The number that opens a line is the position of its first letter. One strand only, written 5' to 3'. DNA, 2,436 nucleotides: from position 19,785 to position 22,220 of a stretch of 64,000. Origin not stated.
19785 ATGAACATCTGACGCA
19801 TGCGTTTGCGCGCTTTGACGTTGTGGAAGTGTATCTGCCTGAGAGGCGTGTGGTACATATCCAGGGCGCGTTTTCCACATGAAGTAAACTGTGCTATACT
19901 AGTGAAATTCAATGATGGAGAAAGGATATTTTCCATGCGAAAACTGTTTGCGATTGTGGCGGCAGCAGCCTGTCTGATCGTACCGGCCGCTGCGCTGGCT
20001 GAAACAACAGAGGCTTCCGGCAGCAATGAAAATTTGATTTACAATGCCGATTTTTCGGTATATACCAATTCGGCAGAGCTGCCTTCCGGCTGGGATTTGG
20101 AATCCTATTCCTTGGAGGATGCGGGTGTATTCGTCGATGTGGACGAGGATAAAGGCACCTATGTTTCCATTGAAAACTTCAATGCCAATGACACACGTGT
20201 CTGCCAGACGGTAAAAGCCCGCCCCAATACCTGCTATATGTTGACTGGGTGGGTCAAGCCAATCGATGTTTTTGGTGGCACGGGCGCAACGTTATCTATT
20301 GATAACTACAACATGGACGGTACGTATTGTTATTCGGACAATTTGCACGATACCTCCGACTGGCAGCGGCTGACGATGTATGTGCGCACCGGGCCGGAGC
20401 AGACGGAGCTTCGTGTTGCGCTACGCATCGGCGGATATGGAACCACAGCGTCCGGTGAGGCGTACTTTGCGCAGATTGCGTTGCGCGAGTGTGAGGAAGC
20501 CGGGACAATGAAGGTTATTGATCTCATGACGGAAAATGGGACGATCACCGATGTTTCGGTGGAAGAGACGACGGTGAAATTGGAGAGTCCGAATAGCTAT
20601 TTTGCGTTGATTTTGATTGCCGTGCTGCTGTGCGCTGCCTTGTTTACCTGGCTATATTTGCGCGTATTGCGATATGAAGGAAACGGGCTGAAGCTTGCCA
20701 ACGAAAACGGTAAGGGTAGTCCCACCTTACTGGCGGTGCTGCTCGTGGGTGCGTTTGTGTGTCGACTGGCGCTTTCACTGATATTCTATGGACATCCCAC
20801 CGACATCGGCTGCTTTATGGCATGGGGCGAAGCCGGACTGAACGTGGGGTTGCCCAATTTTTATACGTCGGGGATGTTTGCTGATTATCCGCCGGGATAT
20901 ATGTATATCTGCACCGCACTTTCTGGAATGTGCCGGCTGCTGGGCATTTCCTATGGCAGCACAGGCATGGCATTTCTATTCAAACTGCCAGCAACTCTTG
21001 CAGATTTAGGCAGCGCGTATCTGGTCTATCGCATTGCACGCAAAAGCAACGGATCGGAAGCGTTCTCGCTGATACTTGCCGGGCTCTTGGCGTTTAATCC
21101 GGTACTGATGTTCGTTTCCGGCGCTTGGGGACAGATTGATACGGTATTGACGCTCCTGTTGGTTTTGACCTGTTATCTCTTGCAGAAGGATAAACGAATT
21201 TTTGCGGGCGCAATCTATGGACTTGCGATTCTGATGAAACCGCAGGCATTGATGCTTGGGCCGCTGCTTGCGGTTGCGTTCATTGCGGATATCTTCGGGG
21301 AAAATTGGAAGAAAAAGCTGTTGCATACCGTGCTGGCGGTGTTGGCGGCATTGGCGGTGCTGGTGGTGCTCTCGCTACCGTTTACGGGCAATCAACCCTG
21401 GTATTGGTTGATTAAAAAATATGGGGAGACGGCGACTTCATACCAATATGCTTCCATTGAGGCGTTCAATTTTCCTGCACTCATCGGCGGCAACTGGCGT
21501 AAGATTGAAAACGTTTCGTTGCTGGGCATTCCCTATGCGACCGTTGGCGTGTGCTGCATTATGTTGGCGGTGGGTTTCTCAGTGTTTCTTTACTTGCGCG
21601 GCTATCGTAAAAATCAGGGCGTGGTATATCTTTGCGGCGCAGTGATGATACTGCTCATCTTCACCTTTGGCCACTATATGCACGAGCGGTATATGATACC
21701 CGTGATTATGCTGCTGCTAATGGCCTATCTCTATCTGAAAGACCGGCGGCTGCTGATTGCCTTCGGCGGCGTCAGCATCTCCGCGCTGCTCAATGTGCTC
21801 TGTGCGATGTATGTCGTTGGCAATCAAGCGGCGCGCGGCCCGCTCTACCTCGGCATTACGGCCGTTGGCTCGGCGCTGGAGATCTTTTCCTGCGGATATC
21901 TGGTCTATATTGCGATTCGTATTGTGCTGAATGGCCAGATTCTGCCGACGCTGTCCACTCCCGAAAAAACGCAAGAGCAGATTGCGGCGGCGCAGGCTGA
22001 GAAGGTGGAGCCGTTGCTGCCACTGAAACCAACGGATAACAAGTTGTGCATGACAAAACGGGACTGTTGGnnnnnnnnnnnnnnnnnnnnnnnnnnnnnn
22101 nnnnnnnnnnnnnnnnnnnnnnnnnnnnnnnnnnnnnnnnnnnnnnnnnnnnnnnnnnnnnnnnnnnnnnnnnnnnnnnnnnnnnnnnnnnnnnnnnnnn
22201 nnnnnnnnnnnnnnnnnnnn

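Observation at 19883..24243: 1,283-aa protein with two tandem GT-C glycosyltransferase modules and two soluble beta-rich domains, coupled to a GtrA-family gene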

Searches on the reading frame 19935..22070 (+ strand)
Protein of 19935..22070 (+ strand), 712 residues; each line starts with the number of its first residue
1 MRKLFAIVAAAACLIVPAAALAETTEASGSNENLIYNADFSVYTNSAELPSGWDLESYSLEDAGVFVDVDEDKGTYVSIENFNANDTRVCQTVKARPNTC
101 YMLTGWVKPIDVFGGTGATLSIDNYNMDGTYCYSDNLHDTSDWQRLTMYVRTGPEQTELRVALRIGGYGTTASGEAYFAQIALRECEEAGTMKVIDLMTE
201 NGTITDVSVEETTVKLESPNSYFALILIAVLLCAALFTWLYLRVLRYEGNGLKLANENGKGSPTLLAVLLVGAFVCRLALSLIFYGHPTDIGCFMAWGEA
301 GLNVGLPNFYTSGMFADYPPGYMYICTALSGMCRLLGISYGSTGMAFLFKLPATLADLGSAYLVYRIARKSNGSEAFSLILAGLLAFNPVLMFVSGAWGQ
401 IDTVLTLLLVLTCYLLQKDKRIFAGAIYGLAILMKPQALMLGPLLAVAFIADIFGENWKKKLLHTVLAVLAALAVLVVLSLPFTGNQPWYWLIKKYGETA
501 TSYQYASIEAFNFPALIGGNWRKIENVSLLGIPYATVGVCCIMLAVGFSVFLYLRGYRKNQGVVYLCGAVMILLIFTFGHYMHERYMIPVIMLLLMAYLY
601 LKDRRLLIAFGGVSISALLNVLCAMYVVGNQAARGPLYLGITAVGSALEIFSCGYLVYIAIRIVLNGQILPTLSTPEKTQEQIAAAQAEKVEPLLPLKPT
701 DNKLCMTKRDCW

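Call 27: predict_structure(alignment_id=A1)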
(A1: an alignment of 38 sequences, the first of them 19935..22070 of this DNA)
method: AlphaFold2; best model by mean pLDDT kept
length: 712 residues; sequences in the alignment: 38
mean_pLDDT: 83.5   pTM: 0.69
mean pLDDT of the five models: 83.5, 82.8, 81.6, 80.7, 78.8
residues with pLDDT >= 90: 359; 70-90: 237; 50-70: 61; < 50: 55
segments of 3 or more residues with pLDDT < 50: 1-3, 14-31, 205-216, 691-712
pLDDT, mean of each block of 10 residues (from residue 1): 53 45 35 75 74 85 90 91 92 91 94 88 82 86 88 90 88 93 83 75 44 50 93 97 87 58 87 93 75 86 87 75 93 90 86 95 95 89 95 82 92 95 97 90 95 89 96 94 86 80 73 89 86 92 97 95 97 93 78 96 96 95 84 86 95 98 96 76 60 47 44 36
secondary structure, 60 per line:
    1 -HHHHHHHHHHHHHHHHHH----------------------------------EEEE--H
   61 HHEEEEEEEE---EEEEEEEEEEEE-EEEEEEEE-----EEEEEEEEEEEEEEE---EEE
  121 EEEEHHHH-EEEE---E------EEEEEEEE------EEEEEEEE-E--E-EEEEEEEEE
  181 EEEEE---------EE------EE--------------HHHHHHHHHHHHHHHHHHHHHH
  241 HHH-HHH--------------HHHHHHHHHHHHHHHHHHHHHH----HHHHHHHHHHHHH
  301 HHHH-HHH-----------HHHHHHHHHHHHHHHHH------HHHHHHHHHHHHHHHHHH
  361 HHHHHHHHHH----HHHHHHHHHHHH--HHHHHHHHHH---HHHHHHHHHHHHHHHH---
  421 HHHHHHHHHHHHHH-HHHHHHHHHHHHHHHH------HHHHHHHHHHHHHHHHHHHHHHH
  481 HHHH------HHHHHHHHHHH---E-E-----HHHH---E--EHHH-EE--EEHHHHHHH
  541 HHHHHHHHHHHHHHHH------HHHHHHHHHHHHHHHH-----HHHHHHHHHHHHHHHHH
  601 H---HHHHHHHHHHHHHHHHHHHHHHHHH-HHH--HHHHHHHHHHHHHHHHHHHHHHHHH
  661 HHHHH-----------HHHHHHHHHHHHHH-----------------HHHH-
elements in order (helices of 4 or more, strands of 3 or more residues): H2-19 E54-57 E63-70 E74-85 E87-94 E100-114 E118-124 H125-128 E130-133 E144-151 E158-165 E172-185 H219-243 H262-283 H288-304 H320-336 H343-370 H375-386 H389-398 H402-417 H421-434 H436-451 H458-484 H491-501 H513-516 H534-556 H563-578 H584-601 H605-629 H636-665 H677-690 H708-711

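Call 31: fold_search(model_id=the predicted structure, library=pdb)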
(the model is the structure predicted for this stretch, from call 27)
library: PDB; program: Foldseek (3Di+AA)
matches with E <= 10: 924; with E <= 0.001: 57
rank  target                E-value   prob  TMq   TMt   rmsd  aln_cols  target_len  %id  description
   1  4d0q                  8.4e-08  1.00  0.19  0.75   3.6       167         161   17  Hyaluronan Binding Module of the Streptococcal Pneumoniae Hyaluronate Lyase (released 2014-08-06)
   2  6snh_X                6.5e-07  1.00  0.43  0.62   9.1       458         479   15  Cryo-EM structure of yeast ALG6 in complex with 6AG9 Fab and Dol25-P-Glc (released 2020-03-11)
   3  5w6h_A                5.7e-06  1.00  0.17  0.18   4.0       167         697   13  Crystal structure of Bacteriophage CBA120 tailspike protein 4 enzymatically active domain (TSP4dN, orf213) (released 2018-10-24)
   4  2zey_B                7.3e-06  1.00  0.16  0.67   4.8       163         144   19  Family 16 carbohydrate binding module (released 2008-03-04)
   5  3oeb_A                9.1e-06  1.00  0.16  0.67   4.8       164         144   18  Crystal structure of the Q121E mutant of C.polysaccharolyticus CBM16-1 bound to mannopentaose (released 2010-08-25)
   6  2zey_A                1.1e-05  1.00  0.16  0.67   4.9       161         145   19  Family 16 carbohydrate binding module (released 2008-03-04)
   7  2y6j                  1.2e-05  1.00  0.18  0.65   5.0       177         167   19  X-2 engineered mutated CBM4-2 Carbohydrate Binding Module from a Thermostable Rhodothermus marinus Xylanase (released 2012-03-07)
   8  9wno_A                1.3e-05  1.00  0.42  0.69   5.1       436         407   16  Cryo-EM structure of Candida glabrata GPI mannosyltransferase I bound to Dol-P-Man (released 2025-12-03)
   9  3oea_A                1.3e-05  1.00  0.17  0.67   4.9       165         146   19  Crystal structure of the Q121E mutants of C.polysaccharolyticus CBM16-1 bound to cellopentaose (released 2010-08-25)
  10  2y64_A                1.6e-05  1.00  0.16  0.60   5.9       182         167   20  Xylopentaose binding mutated (X-2 L110F) CBM4-2 Carbohydrate Binding Module from a Thermostable Rhodothermus marinus X (released 2012-03-07)
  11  4bj0_A                1.8e-05  1.00  0.18  0.67   5.1       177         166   18  Xyloglucan binding module (CBM4-2 X2-L110F) in complex with branched xyloses (released 2014-04-23)
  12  2zex_A                1.9e-05  1.00  0.16  0.66   4.9       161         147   19  Family 16 carbohydrate binding module (released 2008-03-04)
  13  2zew_B                1.9e-05  1.00  0.17  0.67   4.8       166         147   19  Family 16 Cabohydrate Binding Domain Module 1 (released 2008-03-04)
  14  2y6k_A                2.0e-05  1.00  0.17  0.62   5.5       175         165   19  Xylotetraose bound to X-2 engineered mutated CBM4-2 Carbohydrate Binding Module from a Thermostable Rhodothermus marin (released 2012-03-07)
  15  2xom_A                2.0e-05  1.00  0.16  0.64   4.7       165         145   13  Atomic resolution structure of TmCBM61 in complex with beta-1,4- galactotriose (released 2010-09-08)
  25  9s6r_A                6.2e-05  1.00  0.37  0.64   6.8       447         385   14  Ternary cryo-EM structure of yeast ALG3 with Dol25-PP-GlcNAc2Man5, Dol25-P-Man, and Fab (released 2026-03-18)
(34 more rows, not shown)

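Call 35: find_related_loci(query=A1, collection=genome_contigs, flank=7000)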
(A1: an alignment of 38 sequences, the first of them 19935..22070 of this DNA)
Query A1 (712 aa) in genome_contigs; peptide patterns used: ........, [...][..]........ (x = any residue, [..] = any of these).
398 stretches matched a pattern; 354 encode a relative of the query (tblastn E <= 1e-3); the best 80 are kept; 80 distinct loci.
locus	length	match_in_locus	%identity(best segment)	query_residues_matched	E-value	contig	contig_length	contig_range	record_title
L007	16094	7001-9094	56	1-710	0e+0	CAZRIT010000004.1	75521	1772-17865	MAG TPA_asm: uncultured Oscillospiraceae bacterium isolate binchicken_co45_385 genome assembly, contig: NODE_345_length_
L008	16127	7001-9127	56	1-710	0e+0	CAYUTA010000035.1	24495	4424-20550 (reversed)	MAG TPA_asm: uncultured Oscillospiraceae bacterium isolate SRP335695_co1_57 genome assembly, contig: NODE_873_length_244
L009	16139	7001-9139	55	1-710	0e+0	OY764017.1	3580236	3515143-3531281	MAG: Christensenellaceae bacterium isolate da863df8-3121-48c8-a9fd-195775925dd7 genome assembly, chromosome: 1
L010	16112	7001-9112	53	11-710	0e+0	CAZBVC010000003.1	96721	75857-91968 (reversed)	MAG TPA_asm: uncultured Oscillospiraceae bacterium isolate SRP192927_co1_899 genome assembly, contig: NODE_179_length_96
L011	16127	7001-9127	53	1-710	0e+0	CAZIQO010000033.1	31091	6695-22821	MAG TPA_asm: uncultured Oscillospiraceae bacterium isolate binchicken_co108_142 genome assembly, contig: NODE_2904_lengt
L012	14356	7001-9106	52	1-710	0e+0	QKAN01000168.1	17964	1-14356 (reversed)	MAG: Clostridia bacterium isolate SZUA-373 scaffold_8588, whole genome shotgun sequence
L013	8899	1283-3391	52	1-710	0e+0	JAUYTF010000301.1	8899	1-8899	MAG: Eubacteriales bacterium isolate C8_concoct.bin.70 C8_k141_172525, whole genome shotgun sequence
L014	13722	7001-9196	51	1-710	0e+0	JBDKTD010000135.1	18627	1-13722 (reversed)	MAG: Clostridiaceae bacterium isolate 6_bin.143_R2 c_000001526207, whole genome shotgun sequence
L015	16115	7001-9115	51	1-710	0e+0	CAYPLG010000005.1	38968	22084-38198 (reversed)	MAG TPA_asm: uncultured Oscillospiraceae bacterium isolate SRP192927_co4_343 genome assembly, contig: NODE_1471_length_3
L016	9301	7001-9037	56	31-710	0e+0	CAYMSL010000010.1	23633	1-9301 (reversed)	MAG TPA_asm: uncultured Oscillospiraceae bacterium isolate SRP263991_co4_71 genome assembly, contig: NODE_2764_length_23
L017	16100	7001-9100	52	1-710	0e+0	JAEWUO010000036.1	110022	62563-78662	MAG: Bacillota bacterium isolate OH_SDB_26 k127_862534, whole genome shotgun sequence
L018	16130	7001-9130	54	1-710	0e+0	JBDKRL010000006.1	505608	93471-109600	MAG: Clostridiaceae bacterium isolate 5_bin.60 c_000000330335, whole genome shotgun sequence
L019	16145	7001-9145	53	1-710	0e+0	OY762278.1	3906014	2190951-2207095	MAG: Christensenellaceae bacterium isolate d7c23e02-40a4-4312-836d-43190f2e112a genome assembly, chromosome: 1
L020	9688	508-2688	50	1-712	0e+0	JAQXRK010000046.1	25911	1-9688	MAG: bacterium isolate SUG1455 k141_6409076, whole genome shotgun sequence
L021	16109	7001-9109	52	1-710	0e+0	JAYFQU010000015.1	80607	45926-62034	MAG: Christensenella sp. isolate CA_33 c_CA_000000013195, whole genome shotgun sequence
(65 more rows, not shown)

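Call 52: search_protein_representatives(protein=window:19935-22070:+)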
Query: 712 residues. Proteins with E-value up to 0.001 (for the whole library): 5265; up to 1e-10: 2430; up to 1e-30: 712. The best 150 are listed.
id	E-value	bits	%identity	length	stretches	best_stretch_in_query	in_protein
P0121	8.4e-236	801.1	56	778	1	1-710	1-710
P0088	1.2e-179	615.5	50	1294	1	1-671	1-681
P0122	5.1e-157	540.7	48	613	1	46-649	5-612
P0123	1.4e-145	502.9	38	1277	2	24-711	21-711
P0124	3.4e-141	488.4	44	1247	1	12-676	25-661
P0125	2.0e-128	446.1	40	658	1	81-669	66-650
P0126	4.8e-128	444.9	39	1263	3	1-691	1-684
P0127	2.9e-127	442.3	49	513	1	1-477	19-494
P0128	7.1e-124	431.1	40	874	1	23-710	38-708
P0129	3.5e-120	418.9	38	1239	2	42-669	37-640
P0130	1.8e-116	406.6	41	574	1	32-608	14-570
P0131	1.2e-113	397.3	56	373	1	232-588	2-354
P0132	9.2e-113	394.4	38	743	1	34-666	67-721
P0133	1.3e-112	394.0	37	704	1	8-660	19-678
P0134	1.3e-110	387.3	39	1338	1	29-712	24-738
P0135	1.4e-110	387.2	40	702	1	10-661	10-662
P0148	6.8e-97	341.9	35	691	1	7-667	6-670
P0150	2.6e-94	333.4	33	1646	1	7-683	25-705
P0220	1.8e-74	267.8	37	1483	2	31-491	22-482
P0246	4.7e-71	256.5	31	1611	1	29-667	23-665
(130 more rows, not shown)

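Call 53: find_encoding_contigs(protein=P0135, flank=8000, max_places=2)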
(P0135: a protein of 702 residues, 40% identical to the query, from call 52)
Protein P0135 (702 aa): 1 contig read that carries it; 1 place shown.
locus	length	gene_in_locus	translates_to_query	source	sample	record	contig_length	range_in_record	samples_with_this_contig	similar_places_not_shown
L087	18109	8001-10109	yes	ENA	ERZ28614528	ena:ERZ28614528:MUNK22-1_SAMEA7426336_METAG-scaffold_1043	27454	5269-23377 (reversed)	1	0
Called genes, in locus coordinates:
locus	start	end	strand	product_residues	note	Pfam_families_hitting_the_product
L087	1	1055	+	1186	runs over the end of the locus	PF02463:SMC_N, PF13175:AAA_15, PF13304:AAA_21 (weak), PF13476:AAA_23, PF13555:AAA_29 (weak), PF06470:SMC_hinge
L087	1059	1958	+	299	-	PF02881:SRP54_N, PF13604:AAA_30 (weak), PF00448:SRP54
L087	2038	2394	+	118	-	PF04297:UPF0122, PF04545:Sigma70_r4 (weak)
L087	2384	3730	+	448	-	PF02881:SRP54_N, PF06414:Zeta_toxin (weak), PF00448:SRP54, PF01656:CbiA (faint), PF13401:AAA_22 (faint), PF02978:SRP_SPB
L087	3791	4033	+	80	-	PF00886:Ribosomal_S16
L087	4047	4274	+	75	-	PF13083:KH_KhpA-B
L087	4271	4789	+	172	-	PF01782:RimM, PF05239:PRC (weak), PF24986:PRC_RimM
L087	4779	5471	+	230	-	PF01746:tRNA_m1G_MT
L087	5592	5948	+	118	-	PF01245:Ribosomal_L19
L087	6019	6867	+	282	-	PF03193:RsgA_GTPase (faint), PF01926:MMR_HSR1, PF02421:FeoB_N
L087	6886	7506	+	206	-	PF01351:RNase_HII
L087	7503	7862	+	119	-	PF02021:UPF0102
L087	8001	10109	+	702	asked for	-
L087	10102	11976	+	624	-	PF13231:PMT_2, PF02366:PMT, PF16192:PMT_4TMC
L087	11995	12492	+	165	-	PF04138:GtrA_DPMS_TM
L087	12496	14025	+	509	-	PF13541:ChlI, PF01078:Mg_chelatase, PF00158:Sigma54_activat (weak), PF07728:AAA_5 (weak), PF00493:MCM (weak), PF13335:Mg_chelatase_C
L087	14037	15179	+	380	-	PF02481:DNA_processg_A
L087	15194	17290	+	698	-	PF01751:Toprim, PF01131:Topoisom_bac, PF01396:Zn_ribbon_Top1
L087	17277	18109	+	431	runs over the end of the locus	PF00890:FAD_binding_2 (faint), PF01134:GIDA, PF01266:DAO, PF12831:FAD_oxidored (faint), PF13450:NAD_binding_8 (weak)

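Call 57: search_protein_families(library=pfam, proteins=[P0150, P0135, L087:10102-11973:+], max_evalue=0.01)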
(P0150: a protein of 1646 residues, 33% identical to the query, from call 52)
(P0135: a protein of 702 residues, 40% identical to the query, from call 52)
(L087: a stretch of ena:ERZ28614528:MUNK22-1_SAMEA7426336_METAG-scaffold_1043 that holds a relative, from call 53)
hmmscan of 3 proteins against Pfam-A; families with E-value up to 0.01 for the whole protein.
P0150 (1646 aa): 7 families
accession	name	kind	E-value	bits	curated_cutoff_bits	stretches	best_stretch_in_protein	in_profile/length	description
PF16192.10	PMT_4TMC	-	3.5e-27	95.6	32.4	1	1447-1642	4-202/202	C-terminal four TMM region of protein-O-mannosyltransferase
PF00754.31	F5_F8_type_C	-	1.2e-21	77.6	28.2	3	761-848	22-114/127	F5/8 type C domain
PF02366.24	PMT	-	9.2e-14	52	22.7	1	1242-1436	76-242/245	Dolichyl-phosphate-mannose-protein mannosyltransferase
PF22633.2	F5_F8_type_C_2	-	5.2e-13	49.8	27.8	2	763-844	10-91/91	NedA-like, galactose-binding domain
PF13231.12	PMT_2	-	7.8e-09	36.4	26.1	2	1228-1369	2-132/160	Dolichyl-phosphate-mannose-protein mannosyltransferase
PF02018.23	CBM_4_9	-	0.00088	20.1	25.9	1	49-130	2-76/136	Carbohydrate binding domain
PF22637.2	CBM_4_9_1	-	0.0039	17.9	27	0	52-207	2-147/148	BppA domain 1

P0135 (702 aa): 3 families
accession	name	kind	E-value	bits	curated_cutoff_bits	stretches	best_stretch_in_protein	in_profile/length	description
PF22637.2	CBM_4_9_1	-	4.9e-05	24.1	27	1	47-177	22-148/148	BppA domain 1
PF09594.16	GT87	-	6.2e-05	23.3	25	1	308-541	3-214/237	Glycosyltransferase family 87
PF15971.10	Mannosyl_trans4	-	0.0038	17.5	33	1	348-464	47-161/163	DolP-mannose mannosyltransferase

L087:10102-11973:+ (624 aa): 3 families
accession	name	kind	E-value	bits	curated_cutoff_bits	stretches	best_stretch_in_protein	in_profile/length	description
PF16192.10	PMT_4TMC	-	4.6e-15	56.1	32.4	1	440-604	4-190/202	C-terminal four TMM region of protein-O-mannosyltransferase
PF13231.12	PMT_2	-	8e-13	49.3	26.1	1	208-358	2-140/160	Dolichyl-phosphate-mannose-protein mannosyltransferase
PF02366.24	PMT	-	2.3e-12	47.4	22.7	1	224-419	79-238/245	Dolichyl-phosphate-mannose-protein mannosyltransferase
